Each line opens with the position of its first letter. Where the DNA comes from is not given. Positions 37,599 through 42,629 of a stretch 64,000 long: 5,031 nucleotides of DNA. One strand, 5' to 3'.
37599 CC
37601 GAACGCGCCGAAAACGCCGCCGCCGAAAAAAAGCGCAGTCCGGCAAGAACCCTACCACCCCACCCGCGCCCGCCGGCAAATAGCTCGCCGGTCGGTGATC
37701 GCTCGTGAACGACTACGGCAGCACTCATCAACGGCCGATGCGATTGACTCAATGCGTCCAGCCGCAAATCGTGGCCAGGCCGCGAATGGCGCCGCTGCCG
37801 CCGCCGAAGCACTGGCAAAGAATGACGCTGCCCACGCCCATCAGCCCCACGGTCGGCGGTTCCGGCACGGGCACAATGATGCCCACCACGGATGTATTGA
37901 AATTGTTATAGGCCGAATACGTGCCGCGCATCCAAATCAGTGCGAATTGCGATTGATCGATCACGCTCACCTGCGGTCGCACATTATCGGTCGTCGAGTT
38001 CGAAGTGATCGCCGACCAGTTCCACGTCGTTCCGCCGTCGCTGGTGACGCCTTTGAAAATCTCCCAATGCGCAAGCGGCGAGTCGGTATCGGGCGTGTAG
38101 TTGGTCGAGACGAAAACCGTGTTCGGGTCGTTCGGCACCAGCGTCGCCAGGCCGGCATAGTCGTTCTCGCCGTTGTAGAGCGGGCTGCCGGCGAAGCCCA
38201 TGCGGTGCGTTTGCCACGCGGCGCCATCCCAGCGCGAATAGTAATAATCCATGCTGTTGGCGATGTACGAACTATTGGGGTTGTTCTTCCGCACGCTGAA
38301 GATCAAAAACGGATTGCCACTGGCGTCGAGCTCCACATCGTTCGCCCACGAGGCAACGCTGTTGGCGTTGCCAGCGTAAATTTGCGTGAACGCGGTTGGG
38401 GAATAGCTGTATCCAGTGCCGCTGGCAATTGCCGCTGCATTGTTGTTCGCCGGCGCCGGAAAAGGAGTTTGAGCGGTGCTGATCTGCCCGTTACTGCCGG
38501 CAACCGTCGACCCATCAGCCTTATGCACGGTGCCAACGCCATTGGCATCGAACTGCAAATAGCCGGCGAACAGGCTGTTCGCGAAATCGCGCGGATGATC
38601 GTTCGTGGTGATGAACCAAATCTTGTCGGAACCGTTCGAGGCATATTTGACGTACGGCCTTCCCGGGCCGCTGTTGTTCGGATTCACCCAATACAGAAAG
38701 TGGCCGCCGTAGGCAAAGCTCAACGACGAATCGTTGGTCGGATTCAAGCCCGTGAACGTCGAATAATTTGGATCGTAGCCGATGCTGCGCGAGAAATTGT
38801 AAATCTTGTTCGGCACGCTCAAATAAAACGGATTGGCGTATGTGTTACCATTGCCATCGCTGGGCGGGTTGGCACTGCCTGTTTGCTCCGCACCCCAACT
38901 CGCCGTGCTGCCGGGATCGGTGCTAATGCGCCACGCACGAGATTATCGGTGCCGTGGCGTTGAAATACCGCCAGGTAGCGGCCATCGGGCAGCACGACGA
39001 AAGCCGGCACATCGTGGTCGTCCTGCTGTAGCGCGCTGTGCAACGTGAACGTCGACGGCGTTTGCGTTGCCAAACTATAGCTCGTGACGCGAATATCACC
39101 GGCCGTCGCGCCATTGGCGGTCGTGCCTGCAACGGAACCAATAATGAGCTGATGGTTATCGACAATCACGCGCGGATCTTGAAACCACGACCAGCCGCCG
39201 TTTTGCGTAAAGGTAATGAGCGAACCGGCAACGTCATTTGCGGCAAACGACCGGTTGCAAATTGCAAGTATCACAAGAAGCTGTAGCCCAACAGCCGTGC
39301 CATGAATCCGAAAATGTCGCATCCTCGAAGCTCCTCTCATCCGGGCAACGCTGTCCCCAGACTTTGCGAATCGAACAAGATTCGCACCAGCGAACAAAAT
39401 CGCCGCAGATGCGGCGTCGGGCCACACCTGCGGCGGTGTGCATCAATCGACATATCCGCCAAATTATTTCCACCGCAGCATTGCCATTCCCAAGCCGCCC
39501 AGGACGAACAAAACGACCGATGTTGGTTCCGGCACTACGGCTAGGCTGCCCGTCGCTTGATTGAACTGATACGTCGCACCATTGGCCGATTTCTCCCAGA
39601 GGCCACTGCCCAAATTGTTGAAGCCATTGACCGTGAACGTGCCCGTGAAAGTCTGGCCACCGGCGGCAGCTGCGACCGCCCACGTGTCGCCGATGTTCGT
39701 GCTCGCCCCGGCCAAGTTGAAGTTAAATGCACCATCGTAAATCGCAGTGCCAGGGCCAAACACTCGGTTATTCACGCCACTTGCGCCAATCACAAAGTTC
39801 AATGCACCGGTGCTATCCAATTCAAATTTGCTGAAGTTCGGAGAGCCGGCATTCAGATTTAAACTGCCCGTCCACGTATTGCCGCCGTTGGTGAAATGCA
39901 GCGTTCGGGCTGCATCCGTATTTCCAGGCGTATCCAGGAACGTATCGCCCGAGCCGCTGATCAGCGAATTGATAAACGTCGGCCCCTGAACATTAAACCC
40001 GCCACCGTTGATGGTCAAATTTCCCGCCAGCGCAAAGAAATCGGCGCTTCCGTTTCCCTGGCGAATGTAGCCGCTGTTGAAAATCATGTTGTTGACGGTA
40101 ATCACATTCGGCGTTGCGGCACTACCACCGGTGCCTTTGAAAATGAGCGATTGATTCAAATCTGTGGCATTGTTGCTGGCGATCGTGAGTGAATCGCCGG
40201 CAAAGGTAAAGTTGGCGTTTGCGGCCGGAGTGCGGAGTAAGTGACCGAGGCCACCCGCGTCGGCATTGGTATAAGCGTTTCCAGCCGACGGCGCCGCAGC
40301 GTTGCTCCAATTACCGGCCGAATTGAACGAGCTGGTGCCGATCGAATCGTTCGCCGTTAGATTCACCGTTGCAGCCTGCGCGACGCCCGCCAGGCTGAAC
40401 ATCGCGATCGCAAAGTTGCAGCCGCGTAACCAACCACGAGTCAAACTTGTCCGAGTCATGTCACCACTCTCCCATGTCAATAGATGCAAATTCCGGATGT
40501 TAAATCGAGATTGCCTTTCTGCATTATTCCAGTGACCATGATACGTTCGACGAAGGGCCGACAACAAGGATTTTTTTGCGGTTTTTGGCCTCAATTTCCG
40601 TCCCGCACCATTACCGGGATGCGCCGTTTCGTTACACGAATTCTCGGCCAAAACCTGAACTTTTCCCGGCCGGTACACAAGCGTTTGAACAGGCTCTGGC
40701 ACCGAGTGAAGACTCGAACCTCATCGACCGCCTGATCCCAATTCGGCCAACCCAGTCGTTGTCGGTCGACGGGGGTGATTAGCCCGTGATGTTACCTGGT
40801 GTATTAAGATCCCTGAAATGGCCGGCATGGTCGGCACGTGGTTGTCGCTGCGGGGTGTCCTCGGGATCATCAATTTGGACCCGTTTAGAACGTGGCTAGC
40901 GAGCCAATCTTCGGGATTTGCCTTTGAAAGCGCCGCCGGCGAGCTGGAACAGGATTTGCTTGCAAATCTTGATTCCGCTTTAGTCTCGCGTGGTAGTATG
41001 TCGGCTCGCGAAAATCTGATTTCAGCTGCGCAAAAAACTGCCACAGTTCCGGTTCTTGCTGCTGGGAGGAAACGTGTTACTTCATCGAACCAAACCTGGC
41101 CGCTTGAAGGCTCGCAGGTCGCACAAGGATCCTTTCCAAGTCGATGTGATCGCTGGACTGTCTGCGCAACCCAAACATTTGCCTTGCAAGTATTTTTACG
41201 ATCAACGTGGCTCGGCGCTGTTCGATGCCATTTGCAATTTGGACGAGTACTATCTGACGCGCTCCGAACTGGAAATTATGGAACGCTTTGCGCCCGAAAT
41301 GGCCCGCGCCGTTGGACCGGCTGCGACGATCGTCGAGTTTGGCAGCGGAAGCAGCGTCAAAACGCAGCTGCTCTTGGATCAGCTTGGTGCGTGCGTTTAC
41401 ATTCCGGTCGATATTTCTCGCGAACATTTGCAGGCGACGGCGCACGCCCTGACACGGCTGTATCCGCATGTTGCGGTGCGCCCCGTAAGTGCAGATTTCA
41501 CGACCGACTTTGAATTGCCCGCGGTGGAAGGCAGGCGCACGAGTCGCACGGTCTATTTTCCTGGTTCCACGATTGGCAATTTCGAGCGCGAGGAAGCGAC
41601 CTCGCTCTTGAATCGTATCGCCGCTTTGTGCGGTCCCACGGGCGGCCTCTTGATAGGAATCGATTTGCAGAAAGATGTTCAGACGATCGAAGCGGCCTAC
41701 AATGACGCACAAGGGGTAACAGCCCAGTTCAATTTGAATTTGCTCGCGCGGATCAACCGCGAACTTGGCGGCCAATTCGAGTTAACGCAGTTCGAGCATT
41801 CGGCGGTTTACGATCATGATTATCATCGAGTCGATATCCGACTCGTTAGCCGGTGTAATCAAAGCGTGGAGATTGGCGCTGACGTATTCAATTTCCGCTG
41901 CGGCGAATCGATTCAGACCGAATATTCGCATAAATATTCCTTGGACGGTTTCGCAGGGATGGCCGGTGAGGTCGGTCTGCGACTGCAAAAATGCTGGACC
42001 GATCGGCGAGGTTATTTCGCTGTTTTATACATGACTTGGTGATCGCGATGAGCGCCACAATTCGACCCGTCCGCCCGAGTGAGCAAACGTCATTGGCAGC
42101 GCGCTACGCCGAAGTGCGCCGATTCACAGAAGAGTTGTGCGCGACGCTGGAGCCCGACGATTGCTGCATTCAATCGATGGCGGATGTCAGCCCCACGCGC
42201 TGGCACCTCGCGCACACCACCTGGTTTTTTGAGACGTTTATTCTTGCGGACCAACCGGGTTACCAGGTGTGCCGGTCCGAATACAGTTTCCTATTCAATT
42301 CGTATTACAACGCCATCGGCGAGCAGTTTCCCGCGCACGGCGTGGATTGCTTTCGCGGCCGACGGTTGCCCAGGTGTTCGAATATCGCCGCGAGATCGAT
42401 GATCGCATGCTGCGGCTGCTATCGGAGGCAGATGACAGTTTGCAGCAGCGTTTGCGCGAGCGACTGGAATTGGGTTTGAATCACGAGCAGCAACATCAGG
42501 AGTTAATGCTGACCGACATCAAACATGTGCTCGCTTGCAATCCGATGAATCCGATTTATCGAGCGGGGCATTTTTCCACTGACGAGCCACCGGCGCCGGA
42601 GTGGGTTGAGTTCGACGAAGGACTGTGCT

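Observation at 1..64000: At least 14 genes are split across reading frames: a systematic homopolymer-indel signature rather than mass pseudogenisation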

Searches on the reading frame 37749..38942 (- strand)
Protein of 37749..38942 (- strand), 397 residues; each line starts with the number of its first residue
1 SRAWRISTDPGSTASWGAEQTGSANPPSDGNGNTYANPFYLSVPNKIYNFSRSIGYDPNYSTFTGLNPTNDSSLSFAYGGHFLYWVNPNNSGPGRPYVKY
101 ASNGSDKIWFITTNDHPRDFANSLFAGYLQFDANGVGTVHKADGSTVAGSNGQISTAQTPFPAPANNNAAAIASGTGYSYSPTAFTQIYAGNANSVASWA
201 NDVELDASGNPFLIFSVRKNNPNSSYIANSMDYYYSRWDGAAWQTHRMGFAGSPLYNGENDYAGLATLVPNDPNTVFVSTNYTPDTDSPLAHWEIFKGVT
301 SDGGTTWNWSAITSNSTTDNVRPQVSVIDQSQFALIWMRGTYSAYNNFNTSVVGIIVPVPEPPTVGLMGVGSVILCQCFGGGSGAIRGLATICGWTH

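Call 38: find_homologous_proteins(query=window:37749-38942:-, max_evalue=0.00001)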
Query window:37749-38942:- (397 aa): 114 proteins with E <= 0.00001 among 8000 candidates.
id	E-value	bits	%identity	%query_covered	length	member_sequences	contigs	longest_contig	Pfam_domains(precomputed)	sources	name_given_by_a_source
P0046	6.4e-241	818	100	90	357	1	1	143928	PF15892.12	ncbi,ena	-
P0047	1.0e-230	784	85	99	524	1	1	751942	PF15892.12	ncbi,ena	-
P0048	1.3e-202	692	79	94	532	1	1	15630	PF07589.17,PF15892.12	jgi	jgi:hypothetical protein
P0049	2.1e-194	664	73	97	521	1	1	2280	PF15892.12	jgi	jgi:hypothetical protein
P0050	2.7e-193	661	75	94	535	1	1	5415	PF15892.12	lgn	-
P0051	2.6e-178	612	72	90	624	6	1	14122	-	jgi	jgi:hypothetical protein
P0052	4.0e-177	608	72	89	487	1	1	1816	PF15892.12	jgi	jgi:hypothetical protein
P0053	2.5e-175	602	70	91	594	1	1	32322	PF15892.12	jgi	jgi:BNR repeat-containing family member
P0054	3.4e-175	601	72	89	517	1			PF15892.12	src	-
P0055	1.0e-172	593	71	89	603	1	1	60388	PF15892.12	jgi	jgi:hypothetical protein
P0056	6.1e-110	386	49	95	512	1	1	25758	PF15892.12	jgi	jgi:hypothetical protein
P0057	2.5e-108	381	48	92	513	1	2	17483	-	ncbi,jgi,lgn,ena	jgi:hypothetical protein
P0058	3.6e-106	374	50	94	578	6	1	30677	PF15892.12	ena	-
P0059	3.2e-104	367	48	94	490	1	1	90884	PF15892.12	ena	-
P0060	3.5e-104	367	49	94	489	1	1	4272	PF15892.12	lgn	-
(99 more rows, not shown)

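Call 39: find_encoding_contigs(protein=P0047, flank=10000, max_places=3)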
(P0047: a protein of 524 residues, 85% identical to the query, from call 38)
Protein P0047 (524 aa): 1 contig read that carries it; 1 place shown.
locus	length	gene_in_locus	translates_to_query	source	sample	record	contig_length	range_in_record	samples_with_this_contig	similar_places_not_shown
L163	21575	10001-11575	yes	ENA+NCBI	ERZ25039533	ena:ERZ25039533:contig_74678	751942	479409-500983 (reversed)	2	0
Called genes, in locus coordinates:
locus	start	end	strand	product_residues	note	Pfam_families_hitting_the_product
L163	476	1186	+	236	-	PF01209:Ubie_methyltran, PF13649:Methyltransf_25, PF08241:Methyltransf_11, PF08242:Methyltransf_12 (weak)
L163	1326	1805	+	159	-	PF08592:Anthrone_oxy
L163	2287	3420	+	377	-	PF05426:Alginate_lyase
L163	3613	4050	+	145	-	PF00583:Acetyltransf_1, PF13673:Acetyltransf_10, PF13508:Acetyltransf_7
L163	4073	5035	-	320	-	PF02729:OTCace_N, PF00185:OTCace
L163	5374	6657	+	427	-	-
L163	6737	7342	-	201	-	PF04239:DUF421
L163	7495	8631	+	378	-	PF01266:DAO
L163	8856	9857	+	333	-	PF07589:PEP_exosort_dom (weak)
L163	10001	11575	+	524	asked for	PF15892:BNR_4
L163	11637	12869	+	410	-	PF16401:DUF5009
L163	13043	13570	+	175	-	PF04542:Sigma70_r2, PF08281:Sigma70_r4_2, PF04545:Sigma70_r4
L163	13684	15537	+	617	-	-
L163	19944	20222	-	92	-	-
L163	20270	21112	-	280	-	PF03567:Sulfotransfer_2 (weak)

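Call 60: find_encoding_contigs(protein=P0046, flank=2000, max_places=2)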
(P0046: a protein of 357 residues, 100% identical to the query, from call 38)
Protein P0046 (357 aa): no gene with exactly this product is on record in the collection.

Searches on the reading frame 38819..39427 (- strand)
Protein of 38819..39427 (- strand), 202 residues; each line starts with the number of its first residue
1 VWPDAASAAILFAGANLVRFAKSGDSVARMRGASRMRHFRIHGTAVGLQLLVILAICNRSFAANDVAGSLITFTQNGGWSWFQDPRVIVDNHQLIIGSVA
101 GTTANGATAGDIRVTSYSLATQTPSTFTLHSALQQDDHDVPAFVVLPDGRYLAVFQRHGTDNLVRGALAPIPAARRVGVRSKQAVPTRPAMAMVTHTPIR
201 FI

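Call 17: search_protein_families(library=pfam, proteins=[window:38819-39427:-], max_evalue=0.01)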
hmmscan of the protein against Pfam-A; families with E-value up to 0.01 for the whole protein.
window:38819-39427:- (202 aa): 1 family
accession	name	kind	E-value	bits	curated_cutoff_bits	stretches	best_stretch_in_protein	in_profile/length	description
PF15892.11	BNR_4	-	0.0072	16.2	27.3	1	110-161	11-63/272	BNR repeat-containing family member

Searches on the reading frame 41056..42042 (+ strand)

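Call 17: search_protein_families(library=pfam, proteins=[window:41056-42042:+], max_evalue=0.01)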
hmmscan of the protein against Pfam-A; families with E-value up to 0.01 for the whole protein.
window:41056-42042:+ (328 aa): 2 families
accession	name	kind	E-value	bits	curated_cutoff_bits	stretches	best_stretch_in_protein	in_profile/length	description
PF10017.15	Methyltransf_33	-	3.7e-109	364.9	23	1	28-326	2-302/304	Histidine-specific methyltransferase, SAM-dependent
PF13649.12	Methyltransf_25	-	0.0018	19.4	27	1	92-196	1-97/97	Methyltransferase domain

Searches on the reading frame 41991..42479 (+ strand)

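Call 18: search_protein_families(library=pfam, proteins=[window:41991-42479:+], max_evalue=0.01)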
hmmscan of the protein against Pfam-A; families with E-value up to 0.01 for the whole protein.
window:41991-42479:+ (162 aa): 1 family
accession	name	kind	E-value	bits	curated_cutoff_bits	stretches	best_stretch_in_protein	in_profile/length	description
PF12867.12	DinB_2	-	0.00074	20.4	24.8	1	39-86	2-49/128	DinB superfamily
